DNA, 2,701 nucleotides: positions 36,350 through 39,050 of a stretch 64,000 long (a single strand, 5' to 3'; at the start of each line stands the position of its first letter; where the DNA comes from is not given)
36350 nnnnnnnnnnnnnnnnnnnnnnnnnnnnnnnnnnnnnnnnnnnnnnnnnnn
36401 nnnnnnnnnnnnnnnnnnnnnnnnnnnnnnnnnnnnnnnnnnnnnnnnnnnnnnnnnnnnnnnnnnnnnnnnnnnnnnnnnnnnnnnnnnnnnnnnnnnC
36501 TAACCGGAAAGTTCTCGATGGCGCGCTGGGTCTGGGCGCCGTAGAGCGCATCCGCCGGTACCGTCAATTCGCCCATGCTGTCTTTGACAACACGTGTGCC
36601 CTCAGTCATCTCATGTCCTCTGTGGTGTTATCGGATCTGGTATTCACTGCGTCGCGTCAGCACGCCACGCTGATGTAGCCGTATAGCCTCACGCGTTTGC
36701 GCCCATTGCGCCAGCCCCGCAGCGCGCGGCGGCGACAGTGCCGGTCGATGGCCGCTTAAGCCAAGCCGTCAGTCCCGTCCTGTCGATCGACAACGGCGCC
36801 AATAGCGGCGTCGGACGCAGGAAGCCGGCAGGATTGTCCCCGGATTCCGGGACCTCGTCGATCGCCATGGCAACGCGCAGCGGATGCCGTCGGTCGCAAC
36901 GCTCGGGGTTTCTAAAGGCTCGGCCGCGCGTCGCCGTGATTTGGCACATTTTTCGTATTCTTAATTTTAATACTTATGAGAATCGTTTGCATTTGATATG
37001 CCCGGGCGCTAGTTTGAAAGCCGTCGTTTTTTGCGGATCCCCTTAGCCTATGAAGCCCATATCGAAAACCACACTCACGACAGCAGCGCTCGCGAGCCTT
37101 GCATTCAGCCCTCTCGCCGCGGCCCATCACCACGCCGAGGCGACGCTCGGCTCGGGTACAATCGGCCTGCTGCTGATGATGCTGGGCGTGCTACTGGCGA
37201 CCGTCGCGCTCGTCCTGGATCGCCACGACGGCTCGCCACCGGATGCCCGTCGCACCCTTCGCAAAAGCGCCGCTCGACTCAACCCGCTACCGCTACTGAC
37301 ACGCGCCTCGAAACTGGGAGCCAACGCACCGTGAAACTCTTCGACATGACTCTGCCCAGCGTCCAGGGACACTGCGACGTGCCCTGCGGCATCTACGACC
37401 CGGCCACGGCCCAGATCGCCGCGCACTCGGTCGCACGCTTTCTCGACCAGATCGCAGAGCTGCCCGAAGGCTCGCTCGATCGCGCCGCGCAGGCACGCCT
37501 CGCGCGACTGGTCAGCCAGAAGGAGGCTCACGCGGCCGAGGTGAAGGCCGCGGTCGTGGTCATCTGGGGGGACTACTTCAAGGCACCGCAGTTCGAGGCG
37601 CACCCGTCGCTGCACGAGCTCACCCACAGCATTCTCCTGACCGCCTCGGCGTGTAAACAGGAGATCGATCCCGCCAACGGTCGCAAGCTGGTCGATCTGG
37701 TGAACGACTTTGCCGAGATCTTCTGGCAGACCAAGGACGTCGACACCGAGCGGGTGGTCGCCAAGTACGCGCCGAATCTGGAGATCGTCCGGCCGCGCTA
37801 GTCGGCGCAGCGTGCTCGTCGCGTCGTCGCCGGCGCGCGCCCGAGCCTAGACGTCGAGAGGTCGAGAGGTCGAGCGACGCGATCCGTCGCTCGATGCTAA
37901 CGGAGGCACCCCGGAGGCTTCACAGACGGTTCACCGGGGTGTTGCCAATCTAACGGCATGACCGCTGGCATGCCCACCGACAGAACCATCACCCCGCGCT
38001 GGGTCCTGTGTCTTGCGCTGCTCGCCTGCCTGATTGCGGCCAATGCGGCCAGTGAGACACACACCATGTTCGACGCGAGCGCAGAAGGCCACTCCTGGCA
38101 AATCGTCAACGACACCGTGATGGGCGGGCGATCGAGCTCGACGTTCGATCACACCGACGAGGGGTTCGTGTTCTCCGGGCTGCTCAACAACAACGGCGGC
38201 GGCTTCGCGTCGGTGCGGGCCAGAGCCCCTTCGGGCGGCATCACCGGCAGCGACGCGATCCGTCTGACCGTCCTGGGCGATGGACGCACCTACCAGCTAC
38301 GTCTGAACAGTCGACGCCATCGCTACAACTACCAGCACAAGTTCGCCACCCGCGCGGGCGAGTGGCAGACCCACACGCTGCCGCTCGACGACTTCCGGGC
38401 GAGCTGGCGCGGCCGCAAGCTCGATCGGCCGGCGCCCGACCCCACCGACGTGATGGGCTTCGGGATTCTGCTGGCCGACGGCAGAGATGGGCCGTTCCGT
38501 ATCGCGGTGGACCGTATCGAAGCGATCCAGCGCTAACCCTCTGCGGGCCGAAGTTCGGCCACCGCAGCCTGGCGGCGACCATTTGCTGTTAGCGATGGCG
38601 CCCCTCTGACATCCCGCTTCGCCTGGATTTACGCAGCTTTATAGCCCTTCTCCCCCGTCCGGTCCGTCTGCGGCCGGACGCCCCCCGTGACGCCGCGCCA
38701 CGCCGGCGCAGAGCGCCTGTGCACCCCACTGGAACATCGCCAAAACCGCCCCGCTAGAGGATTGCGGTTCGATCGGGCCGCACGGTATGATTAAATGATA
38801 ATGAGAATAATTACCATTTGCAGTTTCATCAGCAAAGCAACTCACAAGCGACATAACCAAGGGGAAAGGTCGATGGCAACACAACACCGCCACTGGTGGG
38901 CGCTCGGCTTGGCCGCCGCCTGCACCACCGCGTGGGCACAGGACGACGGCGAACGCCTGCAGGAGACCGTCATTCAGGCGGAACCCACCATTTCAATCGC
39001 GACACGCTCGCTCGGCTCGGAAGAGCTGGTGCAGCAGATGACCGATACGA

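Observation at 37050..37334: Small membrane protein with a predicted mature N-terminus HHH (ATCUN-type Ni/Cu site), translationally coupled to sodN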

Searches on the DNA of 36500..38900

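Call 73: search_rna_families(source=window, start=36500, end=38900, threshold=evalue, max_evalue=1)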
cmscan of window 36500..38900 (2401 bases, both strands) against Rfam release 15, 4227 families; matches with E-value up to 1: 0.
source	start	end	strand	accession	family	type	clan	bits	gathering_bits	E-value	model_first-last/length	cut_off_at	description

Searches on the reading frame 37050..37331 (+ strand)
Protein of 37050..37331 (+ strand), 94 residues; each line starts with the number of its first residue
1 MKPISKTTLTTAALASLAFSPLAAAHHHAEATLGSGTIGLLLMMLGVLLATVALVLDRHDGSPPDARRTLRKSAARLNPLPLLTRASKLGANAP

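Call 3: search_protein_families(library=pfam, proteins=[window:37050-37331:+], max_evalue=0.1)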
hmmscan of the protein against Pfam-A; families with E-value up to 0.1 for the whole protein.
window:37050-37331:+ (94 aa): 1 family
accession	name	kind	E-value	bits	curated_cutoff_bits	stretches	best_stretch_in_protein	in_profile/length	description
PF13347.12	MFS_2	-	0.068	12.1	27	1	8-61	147-199/427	MFS/sugar transport protein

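Call 4: search_protein_families(library=ncbifam, proteins=[window:37050-37331:+], max_evalue=0.1)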
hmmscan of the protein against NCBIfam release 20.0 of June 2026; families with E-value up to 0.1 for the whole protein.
window:37050-37331:+ (94 aa): 0 families

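Call 6: find_homologous_proteins(query=window:37050-37331:+, max_evalue=0.01)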
Query window:37050-37331:+ (94 aa): 1 proteins with E <= 0.01 among 62 candidates.
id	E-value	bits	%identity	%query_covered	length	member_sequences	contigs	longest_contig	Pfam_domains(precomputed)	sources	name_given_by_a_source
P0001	2.4e-49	183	100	100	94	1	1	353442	-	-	-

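Call 78: predict_structure(alignment_id=A2)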
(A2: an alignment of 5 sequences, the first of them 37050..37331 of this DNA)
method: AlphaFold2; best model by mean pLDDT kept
length: 94 residues; sequences in the alignment: 5
mean_pLDDT: 60.3   pTM: 0.28
mean pLDDT of the five models: 60.3, 59.2, 58.8, 58.1, 57.3
residues with pLDDT >= 90: 0; 70-90: 19; 50-70: 63; < 50: 12
segments of 3 or more residues with pLDDT < 50: 61-63
pLDDT, mean of each block of 10 residues (from residue 1): 58 64 53 62 84 73 51 52 51 49
secondary structure, 60 per line:
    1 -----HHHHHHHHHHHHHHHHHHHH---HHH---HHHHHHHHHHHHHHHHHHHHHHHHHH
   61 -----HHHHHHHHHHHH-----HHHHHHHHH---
elements in order: H6-25 H35-60 H66-77 H83-91
